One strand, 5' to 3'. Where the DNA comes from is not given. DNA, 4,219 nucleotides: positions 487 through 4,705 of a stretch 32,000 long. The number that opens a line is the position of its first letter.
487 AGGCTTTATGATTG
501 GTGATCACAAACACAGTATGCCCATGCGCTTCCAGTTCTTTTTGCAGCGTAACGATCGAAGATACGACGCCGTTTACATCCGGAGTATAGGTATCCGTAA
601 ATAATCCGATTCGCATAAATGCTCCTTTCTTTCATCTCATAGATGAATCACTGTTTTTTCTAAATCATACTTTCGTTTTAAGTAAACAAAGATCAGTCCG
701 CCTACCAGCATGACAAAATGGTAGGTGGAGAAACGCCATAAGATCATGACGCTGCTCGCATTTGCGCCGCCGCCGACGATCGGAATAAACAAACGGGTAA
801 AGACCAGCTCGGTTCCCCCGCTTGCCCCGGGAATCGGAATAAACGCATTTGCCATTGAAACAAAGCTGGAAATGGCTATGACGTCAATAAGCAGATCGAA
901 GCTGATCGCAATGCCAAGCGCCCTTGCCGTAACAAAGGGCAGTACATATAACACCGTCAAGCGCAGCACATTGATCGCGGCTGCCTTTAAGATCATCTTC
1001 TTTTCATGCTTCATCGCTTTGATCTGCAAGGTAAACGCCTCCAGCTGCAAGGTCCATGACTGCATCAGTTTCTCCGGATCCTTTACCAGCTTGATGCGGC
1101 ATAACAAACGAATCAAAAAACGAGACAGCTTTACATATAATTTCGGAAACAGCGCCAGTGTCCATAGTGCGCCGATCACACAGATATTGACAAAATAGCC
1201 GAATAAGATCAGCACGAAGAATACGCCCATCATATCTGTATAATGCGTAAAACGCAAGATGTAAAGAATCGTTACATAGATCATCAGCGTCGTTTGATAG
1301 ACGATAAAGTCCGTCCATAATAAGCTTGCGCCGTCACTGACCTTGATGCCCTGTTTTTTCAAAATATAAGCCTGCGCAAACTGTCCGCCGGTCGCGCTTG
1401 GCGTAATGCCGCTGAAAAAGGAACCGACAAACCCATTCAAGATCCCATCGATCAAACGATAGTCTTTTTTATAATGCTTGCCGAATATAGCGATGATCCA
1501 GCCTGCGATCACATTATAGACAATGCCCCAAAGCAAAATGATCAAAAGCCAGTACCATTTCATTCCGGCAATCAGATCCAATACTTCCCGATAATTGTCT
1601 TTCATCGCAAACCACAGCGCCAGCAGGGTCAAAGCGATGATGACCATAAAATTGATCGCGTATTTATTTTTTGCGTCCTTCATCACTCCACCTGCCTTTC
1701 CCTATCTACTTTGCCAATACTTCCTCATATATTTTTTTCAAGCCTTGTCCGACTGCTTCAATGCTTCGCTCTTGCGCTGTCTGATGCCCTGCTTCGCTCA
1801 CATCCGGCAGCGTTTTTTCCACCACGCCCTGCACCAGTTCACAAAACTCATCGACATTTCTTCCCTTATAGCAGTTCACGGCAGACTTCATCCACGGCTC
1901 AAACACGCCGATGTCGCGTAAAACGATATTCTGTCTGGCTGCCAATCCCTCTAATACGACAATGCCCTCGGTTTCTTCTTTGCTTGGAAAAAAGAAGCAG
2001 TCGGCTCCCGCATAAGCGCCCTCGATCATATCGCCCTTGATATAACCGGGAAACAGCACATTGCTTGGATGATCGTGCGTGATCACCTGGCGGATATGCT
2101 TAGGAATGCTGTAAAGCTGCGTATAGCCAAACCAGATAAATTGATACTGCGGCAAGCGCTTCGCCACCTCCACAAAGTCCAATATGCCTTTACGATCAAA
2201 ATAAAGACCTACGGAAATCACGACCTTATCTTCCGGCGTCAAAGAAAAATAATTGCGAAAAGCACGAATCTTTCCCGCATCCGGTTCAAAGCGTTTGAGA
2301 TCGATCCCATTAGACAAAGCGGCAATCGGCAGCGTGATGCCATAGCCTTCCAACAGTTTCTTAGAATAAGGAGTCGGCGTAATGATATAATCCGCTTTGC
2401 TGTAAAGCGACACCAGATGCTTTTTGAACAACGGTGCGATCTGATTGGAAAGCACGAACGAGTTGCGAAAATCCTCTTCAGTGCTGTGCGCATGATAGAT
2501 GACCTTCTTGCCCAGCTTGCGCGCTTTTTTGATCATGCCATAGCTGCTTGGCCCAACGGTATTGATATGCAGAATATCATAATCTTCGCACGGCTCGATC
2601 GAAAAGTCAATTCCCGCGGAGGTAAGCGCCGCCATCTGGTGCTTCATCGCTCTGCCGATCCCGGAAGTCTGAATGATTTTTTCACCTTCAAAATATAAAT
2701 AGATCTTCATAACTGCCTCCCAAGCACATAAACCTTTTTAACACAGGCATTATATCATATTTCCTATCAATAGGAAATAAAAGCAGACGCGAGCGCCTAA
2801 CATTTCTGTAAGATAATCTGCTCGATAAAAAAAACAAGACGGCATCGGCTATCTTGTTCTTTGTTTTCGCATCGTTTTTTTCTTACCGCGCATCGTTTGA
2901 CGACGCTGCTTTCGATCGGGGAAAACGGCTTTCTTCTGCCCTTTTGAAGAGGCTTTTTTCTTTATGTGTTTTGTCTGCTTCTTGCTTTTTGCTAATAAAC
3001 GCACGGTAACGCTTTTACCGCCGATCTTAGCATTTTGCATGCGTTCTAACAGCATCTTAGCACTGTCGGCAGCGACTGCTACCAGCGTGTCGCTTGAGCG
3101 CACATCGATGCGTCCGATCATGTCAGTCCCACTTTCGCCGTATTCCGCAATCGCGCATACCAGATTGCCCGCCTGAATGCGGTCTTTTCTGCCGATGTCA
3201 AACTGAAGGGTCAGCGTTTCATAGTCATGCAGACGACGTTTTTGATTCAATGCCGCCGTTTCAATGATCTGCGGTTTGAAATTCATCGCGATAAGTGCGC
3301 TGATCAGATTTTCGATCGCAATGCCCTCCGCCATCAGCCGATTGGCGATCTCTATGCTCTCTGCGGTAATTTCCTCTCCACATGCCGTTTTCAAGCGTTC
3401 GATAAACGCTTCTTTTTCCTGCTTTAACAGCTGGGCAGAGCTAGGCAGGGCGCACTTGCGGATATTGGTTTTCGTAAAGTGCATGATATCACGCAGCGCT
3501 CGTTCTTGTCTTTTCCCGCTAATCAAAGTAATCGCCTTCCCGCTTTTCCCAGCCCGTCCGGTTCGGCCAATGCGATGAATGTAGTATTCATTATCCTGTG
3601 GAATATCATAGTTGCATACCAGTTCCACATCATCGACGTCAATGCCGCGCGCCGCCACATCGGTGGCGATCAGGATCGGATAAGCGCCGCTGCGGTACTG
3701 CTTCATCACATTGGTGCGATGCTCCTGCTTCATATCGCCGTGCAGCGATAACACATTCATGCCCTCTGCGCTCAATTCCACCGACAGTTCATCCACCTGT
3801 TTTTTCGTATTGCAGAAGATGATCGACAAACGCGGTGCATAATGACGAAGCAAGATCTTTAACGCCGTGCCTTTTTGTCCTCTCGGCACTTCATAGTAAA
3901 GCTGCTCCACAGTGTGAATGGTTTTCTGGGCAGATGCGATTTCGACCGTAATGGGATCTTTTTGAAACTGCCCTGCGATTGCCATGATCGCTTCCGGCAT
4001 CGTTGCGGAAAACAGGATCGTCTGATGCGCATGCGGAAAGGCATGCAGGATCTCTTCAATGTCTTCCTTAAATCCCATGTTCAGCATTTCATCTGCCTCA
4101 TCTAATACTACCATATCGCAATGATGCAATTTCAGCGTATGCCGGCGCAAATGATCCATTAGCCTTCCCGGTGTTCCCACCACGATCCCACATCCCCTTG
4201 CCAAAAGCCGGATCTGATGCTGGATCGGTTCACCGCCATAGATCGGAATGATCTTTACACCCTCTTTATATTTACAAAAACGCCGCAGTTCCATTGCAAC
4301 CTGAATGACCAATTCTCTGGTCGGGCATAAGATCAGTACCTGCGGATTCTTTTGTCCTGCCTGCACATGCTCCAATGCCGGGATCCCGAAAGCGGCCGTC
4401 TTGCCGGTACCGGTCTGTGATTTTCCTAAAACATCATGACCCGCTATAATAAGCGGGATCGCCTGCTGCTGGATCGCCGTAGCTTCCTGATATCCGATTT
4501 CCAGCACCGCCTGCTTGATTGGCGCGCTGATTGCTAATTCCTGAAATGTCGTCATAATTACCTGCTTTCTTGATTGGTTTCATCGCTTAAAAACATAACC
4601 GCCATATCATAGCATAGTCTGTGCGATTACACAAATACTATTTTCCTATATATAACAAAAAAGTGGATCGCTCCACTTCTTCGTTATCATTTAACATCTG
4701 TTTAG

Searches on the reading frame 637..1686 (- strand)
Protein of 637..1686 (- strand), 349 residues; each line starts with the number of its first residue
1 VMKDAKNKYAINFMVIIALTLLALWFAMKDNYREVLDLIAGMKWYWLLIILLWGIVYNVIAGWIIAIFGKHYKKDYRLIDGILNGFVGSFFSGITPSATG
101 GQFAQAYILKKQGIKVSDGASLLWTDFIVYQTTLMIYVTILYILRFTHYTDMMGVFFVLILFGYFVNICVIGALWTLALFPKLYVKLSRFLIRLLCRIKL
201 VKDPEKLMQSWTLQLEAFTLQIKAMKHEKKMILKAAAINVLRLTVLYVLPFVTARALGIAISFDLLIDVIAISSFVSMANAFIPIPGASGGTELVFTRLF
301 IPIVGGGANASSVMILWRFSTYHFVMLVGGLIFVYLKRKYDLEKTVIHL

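Call 41: search_protein_families(library=pfam, proteins=[window:637-1686:-], max_evalue=0.00001)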
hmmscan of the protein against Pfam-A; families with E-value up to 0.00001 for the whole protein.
window:637-1686:- (349 aa): 1 family
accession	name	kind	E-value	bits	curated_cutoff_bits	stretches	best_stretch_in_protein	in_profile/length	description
PF03706.18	LPG_synthase_TM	-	6.5e-35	121.5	33.4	1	17-329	5-302/302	Lysylphosphatidylglycerol synthase TM region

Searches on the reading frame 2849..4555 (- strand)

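Call 16: search_protein_families(library=ncbifam, proteins=[window:2849-4555:-])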
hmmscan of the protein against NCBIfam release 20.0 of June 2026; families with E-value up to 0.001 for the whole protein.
window:2849-4555:- (568 aa): 37 families (the best 25 are shown)
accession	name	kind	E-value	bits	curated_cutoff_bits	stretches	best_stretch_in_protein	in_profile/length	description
NF053631.1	RNA_helic_CshA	equivalog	1.1e-147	492.5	646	1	4-427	1-421/434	degradosome RNA helicase CshA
NF008744.0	PRK11776.1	equivalog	3.6e-144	480.8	524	2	1-393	3-393/460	ATP-dependent RNA helicase DbpA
NF008642.0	PRK11634.1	equivalog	2.2e-121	406.2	989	1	2-437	6-445/628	DEAD/DEAH family ATP-dependent RNA helicase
NF053636.1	DDHlcsCsdAPsy1082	equivalog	2e-95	320.3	890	1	3-347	4-349/512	DEAD/DEAH box helicase CsdA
NF008394.0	PRK11192.1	equivalog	2e-95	320.2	507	1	2-367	3-372/441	ATP-dependent RNA helicase SrmB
NF053711.1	RNA_heli_RhlE1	exception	7.1e-94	315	750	1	3-351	2-354/434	RNA helicase RhlE1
NF053710.1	RNA_heli_RhlE2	exception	3.7e-87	293.2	925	1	3-368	2-375/635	RNA helicase RhlE2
NF007882.0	PRK10590.1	equivalog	7.7e-87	292.1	743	1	3-371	2-374/456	ATP-dependent RNA helicase RhlE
NF003419.0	PRK04837.1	equivalog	2.6e-86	290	588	1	3-383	10-397/424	ATP-dependent RNA helicase RhlB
NF002340.1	PRK01297.1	equivalog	1.1e-83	281.1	564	1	2-346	1-354/372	ATP-dependent RNA helicase RhlB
NF003390.0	PRK04537.1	equivalog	4.7e-72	243.8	732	1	12-367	19-382/572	ATP-dependent RNA helicase RhlB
TIGR01389.1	recQ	equivalog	4.3e-24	84.9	640.2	1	20-348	9-331/591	DNA helicase RecQ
TIGR00614.1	recQ_fam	subfamily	1.6e-20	73.4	219.8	1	207-350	187-335/470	RecQ family ATP-dependent DNA helicase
NF008279.0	PRK11057.1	equivalog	7e-19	67.7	1015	1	20-344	21-339/608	ATP-dependent DNA helicase RecQ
NF010337.0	PRK13766.1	equivalog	1.4e-18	66.4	610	2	236-358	361-490/781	Hef nuclease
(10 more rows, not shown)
